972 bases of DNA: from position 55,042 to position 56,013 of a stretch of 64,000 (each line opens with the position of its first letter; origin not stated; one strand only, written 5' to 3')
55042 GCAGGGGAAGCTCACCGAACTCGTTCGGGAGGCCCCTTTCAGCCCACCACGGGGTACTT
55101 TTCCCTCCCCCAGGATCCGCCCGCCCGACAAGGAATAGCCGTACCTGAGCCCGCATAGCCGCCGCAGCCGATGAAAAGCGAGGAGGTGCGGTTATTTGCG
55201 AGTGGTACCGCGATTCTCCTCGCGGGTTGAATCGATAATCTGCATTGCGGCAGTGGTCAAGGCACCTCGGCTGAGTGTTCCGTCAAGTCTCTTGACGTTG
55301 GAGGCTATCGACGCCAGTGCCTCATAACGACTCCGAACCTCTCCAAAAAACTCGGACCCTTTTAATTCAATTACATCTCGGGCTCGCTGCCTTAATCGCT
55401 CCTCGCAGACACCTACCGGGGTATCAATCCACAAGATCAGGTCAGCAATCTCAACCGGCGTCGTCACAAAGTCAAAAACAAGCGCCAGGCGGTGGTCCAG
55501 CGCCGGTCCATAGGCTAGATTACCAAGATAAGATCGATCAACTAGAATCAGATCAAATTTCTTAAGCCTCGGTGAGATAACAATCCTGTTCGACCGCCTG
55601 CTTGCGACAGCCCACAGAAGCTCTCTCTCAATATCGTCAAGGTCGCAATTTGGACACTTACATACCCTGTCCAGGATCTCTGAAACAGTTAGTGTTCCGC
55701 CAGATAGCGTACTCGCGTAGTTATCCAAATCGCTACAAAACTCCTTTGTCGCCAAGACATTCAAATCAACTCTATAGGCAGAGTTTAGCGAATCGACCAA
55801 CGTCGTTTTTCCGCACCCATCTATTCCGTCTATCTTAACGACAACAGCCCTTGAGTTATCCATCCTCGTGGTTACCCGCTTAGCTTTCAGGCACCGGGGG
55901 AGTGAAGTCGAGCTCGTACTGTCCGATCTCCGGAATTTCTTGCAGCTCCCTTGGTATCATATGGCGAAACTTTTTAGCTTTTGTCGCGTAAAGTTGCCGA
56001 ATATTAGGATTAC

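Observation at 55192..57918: Candidate undescribed nucleotide-targeting system: TM-anchored THEP1-like NTPase, GTP cyclohydrolase II homologue and thymidylate-kinase-like kinase in a tight low-GC operon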

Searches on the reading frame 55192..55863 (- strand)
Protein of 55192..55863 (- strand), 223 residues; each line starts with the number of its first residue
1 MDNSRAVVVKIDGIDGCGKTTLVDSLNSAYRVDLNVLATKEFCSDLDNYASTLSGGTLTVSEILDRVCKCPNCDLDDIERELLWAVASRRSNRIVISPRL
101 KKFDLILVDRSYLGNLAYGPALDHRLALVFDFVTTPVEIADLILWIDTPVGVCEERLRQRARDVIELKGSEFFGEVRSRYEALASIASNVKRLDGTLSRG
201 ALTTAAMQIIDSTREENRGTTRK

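Call 3: search_protein_families(library=pfam, proteins=[window:55192-55863:-], max_evalue=1)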
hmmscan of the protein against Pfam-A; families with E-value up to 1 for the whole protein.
window:55192-55863:- (223 aa): 7 families
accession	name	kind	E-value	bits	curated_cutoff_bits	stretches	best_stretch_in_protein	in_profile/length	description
PF02223.23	Thymidylate_kin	-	1.1e-13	51.8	27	1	11-198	1-177/185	Thymidylate kinase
PF01712.25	dNK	-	7.8e-06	26.2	27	2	129-186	112-169/203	Deoxynucleoside kinase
PF13671.12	AAA_33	-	0.00032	21.5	27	1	141-163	99-121/143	AAA domain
PF13521.12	AAA_28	-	0.02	15.6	27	1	13-124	6-95/164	AAA domain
PF13401.12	AAA_22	-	0.11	13.2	27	1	8-68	7-55/130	AAA domain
PF13238.12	AAA_18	-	0.16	12.9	29.4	1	11-50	3-44/128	AAA domain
PF00931.28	NB-ARC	-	0.21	11.3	23.5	1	6-29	19-41/248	NB-ARC domain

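Call 4: search_protein_families(library=padloc, proteins=[window:55192-55863:-], max_evalue=1)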
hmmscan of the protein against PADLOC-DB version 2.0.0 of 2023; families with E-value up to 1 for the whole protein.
window:55192-55863:- (223 aa): 5 families
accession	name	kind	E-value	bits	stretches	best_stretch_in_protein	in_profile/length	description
PDLC04690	PDC-M51B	-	8.2e-07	26.9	2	100-209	75-183/191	-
PDLC02911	VakA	-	0.00029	19.4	1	11-48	7-44/163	-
PDLC04164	AriA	-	0.0033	15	1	11-34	32-55/253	-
PDLC04356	PDC-M04B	-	0.018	12.8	1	63-110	91-138/176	-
PDLC02740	PbeC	-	0.036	10.9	1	8-27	30-49/648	PbeC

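Call 5: search_protein_families(library=ncbifam, proteins=[window:55192-55863:-], max_evalue=1)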
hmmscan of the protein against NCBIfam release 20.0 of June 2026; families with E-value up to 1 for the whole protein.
window:55192-55863:- (223 aa): 11 families
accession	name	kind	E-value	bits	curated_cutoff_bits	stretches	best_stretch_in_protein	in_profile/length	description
TIGR00041.1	DTMP_kinase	equivalog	2.2e-14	53.6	83.25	1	7-198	5-188/196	dTMP kinase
NF005923.0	PRK07933.1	equivalog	2e-07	30.6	193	1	8-162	2-155/213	dTMP kinase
NF005115.0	PRK06547.1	equivalog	0.0021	17.5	173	1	3-38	12-46/172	hypothetical protein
NF005807.0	PRK07667.1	equivalog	0.01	15.4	221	1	5-31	16-42/193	kinase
NF006085.0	PRK08233.1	equivalog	0.02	14.7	198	1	4-30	3-29/184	hypothetical protein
NF006746.0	PRK09270.1-5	subfamily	0.025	13.5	250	0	3-31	18-46/210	nucleoside/nucleotide kinase family protein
NF003013.0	PRK03846.1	subfamily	0.086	12.5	163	0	3-48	25-66/202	adenylyl-sulfate kinase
TIGR00235.1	udk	equivalog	0.095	12.3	220.3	1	1-48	1-49/207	uridine kinase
NF005576.0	PRK07261.1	equivalog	0.15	11.7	224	0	9-45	3-39/171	DNA topology modulation protein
TIGR03185.1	DNA_S_dndD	equivalog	0.17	10.3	245.85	1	8-27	30-49/650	DNA sulfur modification protein DndD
NF000170.2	ABCF_Vga_all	exception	0.22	10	725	1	11-65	34-91/521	Vga family ABC-F type ribosomal protection protein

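Call 74: search_solved_structures(query=window:55192-55863:-, show_alignments=1, max_evalue=0.01)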
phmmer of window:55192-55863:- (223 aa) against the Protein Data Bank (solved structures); distinct sequences matched with E-value up to 0.01: 16.
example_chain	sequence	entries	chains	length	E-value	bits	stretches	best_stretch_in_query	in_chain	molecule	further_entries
5xbh_A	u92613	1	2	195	1.4e-07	34.4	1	9-195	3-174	Thymidylate kinase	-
2pbr_A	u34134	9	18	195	1.8e-07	34.1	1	9-195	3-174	Thymidylate kinase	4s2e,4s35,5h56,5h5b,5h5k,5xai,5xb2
9wd2_A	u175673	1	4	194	8.9e-07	31.8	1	7-179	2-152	Thymidylate kinase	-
5xb5_A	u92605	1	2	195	1.2e-06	31.4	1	9-195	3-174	Thymidylate kinase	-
4tmk_A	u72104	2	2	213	2.1e-06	30.6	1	8-203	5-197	PROTEIN (THYMIDYLATE KINASE)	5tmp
9o57_A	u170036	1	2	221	1.4e-05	27.9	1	6-199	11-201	Thymidylate kinase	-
3lv8_A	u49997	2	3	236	7.4e-05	25.6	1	8-203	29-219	Thymidylate kinase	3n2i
4mqb_A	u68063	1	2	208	0.00049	22.9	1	3-169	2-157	Thymidylate kinase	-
4dwj_A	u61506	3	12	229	0.00053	22.8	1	3-169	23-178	Thymidylate kinase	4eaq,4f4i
3ld9_A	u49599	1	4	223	0.00094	21.9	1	7-183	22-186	Thymidylate kinase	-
4unn_A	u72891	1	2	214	0.0011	21.7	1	7-124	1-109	THYMIDYLATE KINASE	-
2ccj_A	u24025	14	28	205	0.0013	21.5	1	9-169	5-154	THYMIDYLATE KINASE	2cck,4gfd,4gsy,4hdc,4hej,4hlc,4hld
2ccg_A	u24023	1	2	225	0.0013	21.5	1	8-169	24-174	THYMIDYLATE KINASE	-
4unp_A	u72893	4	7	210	0.0016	21.2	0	8-124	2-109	THYMIDYLATE KINASE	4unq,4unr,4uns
1g3u_A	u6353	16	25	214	0.0017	21.1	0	8-124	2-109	THYMIDYLATE KINASE | THYMIDYLATE KINASE TMK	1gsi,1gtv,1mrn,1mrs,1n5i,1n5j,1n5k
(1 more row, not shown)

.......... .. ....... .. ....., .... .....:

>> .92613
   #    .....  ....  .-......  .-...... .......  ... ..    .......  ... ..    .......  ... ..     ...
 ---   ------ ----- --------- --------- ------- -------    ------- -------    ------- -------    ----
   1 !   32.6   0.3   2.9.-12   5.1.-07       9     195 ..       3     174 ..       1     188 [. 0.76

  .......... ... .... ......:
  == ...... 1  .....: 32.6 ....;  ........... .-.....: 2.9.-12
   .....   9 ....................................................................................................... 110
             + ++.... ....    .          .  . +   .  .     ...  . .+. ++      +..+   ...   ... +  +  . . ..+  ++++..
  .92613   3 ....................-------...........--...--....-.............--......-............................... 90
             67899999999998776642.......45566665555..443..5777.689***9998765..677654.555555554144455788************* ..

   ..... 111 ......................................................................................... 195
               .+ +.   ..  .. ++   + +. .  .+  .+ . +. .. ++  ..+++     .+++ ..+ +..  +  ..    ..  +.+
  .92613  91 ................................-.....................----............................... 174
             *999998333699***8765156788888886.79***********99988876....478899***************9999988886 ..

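Call 84: find_homologous_proteins(query=window:55192-55863:-)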
Query window:55192-55863:- (223 aa): 21 proteins with E <= 0.001 among 858 candidates.
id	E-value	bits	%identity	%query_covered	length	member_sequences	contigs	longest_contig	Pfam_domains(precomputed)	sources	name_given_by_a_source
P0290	8.7e-141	484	100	100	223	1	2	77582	PF02223.24,PF01712.26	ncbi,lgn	ncbi:MAG: dTMP kinase [Acidobacteriota bacterium]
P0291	2.6e-73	264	62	93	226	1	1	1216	PF02223.24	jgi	jgi:thymidylate kinase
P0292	1.3e-70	255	60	96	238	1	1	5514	PF02223.24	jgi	jgi:thymidylate kinase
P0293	3.9e-60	221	56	93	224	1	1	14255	PF02223.24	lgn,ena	-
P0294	4.5e-57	211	50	93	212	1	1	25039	PF02223.24,PF01712.26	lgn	-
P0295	2.1e-55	205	52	94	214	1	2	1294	PF02223.24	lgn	-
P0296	5.5e-55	204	52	94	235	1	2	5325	PF02223.24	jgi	jgi:thymidylate kinase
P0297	1.4e-53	200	51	93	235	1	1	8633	PF02223.24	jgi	jgi:thymidylate kinase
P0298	7.4e-49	184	48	91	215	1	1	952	PF02223.24,PF01712.26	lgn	-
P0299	5.3e-48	181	45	94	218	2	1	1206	PF02223.24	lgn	-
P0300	3.2e-45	172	50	90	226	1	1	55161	PF02223.24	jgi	jgi:dTMP kinase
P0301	1.1e-44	170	45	86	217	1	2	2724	PF02223.24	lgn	-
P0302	1.7e-44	170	44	91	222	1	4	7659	PF02223.24,PF01712.26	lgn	-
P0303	4.0e-44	169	45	93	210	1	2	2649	PF02223.24,PF13521.13,PF01712.26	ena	-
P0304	1.2e-41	161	46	93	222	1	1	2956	PF02223.24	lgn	-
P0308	2.9e-38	149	44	94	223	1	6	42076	PF02223.24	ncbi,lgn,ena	-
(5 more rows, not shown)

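Call 85: find_encoding_contigs(protein=P0300, flank=9000, max_places=1)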
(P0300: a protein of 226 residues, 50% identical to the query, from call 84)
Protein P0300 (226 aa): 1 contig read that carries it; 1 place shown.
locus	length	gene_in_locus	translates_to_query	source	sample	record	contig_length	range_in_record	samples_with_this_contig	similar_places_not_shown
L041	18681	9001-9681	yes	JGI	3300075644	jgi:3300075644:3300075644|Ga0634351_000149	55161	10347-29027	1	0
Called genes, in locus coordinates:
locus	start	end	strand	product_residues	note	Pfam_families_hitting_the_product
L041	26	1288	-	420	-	PF00144:Beta-lactamase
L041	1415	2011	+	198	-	-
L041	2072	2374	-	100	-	-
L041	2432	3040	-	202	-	PF12787:EcsC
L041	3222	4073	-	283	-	PF07007:LprI (weak)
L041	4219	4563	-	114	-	PF01161:PBP (weak)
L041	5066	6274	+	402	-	PF00589:Phage_integrase (weak)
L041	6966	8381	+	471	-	PF03266:NTPase_1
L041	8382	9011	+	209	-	PF00925:GTP_cyclohydro2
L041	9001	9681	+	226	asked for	PF02223:Thymidylate_kin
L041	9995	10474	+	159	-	PF20346:DUF6641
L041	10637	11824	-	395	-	-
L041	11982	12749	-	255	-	-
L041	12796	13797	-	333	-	-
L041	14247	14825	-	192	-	PF00589:Phage_integrase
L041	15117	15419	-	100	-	-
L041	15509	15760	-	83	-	-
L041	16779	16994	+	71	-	-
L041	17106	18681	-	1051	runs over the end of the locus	PF00270:DEAD, PF04851:ResIII, PF00271:Helicase_C (faint)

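Call 86: find_encoding_contigs(protein=P0308, flank=9000, max_places=1)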
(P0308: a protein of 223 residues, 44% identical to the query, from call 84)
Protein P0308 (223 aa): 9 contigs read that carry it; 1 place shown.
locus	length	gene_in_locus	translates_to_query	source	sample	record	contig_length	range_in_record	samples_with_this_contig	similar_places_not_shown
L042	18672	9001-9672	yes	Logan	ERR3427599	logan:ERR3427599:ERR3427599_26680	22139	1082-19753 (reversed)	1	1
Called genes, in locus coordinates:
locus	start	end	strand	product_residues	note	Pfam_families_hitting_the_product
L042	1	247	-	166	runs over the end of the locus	-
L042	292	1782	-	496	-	PF00264:Tyrosinase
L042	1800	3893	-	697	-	PF00082:Peptidase_S8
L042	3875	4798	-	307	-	PF00089:Trypsin, PF13365:Trypsin_2 (weak)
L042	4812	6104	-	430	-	-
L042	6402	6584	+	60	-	-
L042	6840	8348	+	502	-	PF03266:NTPase_1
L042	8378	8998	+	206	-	PF00925:GTP_cyclohydro2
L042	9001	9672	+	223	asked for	PF02223:Thymidylate_kin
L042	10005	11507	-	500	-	-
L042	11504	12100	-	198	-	-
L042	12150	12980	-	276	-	PF01609:DDE_Tnp_1, PF13701:DDE_Tnp_1_4 (weak)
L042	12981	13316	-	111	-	PF14294:DUF4372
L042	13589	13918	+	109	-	-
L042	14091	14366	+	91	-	PF13560:HTH_31 (weak)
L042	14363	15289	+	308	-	PF06527:TniQ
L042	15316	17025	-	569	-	PF06527:TniQ, PF15978:TnsD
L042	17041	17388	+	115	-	-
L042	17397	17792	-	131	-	PF12844:HTH_19 (faint), PF01381:HTH_3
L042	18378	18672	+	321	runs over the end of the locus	-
